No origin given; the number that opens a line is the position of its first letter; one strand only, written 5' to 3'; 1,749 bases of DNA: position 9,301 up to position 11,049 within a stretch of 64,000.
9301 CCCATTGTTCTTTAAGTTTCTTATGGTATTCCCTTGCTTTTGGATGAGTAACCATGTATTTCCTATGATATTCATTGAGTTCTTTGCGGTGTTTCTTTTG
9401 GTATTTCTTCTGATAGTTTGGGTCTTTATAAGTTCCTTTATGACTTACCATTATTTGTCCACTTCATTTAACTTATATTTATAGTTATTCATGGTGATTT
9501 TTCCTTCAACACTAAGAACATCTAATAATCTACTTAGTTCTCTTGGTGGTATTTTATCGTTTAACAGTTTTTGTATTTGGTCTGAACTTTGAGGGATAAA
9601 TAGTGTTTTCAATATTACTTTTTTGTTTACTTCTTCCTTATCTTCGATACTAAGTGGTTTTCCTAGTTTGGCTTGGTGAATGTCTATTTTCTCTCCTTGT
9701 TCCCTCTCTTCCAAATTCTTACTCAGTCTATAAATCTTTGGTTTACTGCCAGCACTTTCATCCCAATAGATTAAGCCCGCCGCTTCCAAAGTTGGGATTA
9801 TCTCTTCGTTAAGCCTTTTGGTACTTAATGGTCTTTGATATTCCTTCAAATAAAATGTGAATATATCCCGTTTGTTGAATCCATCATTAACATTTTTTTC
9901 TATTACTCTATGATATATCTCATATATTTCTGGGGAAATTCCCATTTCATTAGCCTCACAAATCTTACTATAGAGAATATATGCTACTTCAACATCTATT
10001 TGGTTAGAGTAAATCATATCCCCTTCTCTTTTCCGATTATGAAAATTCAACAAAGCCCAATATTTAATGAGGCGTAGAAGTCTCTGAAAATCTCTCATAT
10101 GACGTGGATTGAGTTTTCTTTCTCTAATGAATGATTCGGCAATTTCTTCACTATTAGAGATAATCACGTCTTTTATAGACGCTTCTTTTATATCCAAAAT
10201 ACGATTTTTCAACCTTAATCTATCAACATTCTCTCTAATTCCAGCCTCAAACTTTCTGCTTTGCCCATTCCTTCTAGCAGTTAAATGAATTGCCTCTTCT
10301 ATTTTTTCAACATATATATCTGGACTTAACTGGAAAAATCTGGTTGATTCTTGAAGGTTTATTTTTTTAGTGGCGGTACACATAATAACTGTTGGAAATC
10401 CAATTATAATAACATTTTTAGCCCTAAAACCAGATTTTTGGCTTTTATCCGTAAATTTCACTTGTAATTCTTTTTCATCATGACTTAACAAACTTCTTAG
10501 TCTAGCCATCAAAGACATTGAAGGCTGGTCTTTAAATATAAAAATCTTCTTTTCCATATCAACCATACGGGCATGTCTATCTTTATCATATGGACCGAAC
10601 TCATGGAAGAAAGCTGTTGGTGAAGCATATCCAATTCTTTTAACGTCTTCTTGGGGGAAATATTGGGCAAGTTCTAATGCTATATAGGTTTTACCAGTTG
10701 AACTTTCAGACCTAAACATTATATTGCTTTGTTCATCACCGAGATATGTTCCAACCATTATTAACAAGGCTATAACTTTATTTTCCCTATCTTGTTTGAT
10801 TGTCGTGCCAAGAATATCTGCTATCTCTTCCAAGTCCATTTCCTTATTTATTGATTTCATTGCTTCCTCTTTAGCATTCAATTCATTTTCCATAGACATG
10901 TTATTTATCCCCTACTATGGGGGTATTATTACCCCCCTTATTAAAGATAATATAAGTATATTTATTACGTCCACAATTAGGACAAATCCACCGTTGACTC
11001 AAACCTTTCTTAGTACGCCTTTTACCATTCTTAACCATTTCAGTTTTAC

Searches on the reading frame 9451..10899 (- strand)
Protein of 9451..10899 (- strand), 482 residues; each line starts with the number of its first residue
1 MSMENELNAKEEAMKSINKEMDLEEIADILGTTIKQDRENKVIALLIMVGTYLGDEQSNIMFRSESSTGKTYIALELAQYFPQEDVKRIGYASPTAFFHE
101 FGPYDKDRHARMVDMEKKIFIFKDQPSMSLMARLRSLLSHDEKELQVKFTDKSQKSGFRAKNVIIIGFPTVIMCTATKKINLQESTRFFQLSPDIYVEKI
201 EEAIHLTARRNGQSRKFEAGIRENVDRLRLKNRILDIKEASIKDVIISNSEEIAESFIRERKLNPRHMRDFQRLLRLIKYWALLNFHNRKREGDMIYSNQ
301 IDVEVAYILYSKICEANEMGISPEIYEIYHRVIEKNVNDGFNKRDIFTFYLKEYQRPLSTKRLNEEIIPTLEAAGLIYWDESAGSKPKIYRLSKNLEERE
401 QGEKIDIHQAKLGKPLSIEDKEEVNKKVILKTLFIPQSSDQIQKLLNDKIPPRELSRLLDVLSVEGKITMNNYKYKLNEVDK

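Call 8: search_protein_families(library=pfam, proteins=[window:9451-10899:-], max_evalue=0.01)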
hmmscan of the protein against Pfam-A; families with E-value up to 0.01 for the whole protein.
window:9451-10899:- (482 aa): 0 families

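Call 10: search_protein_families(library=phrogs, proteins=[window:9451-10899:-], max_evalue=0.001)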
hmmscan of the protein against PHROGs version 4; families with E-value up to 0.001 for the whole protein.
window:9451-10899:- (482 aa): 0 families

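Call 82: search_solved_structures(query=window:9451-10899:-, max_evalue=1)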
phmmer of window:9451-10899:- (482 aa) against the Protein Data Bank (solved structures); distinct sequences matched with E-value up to 1: 0.
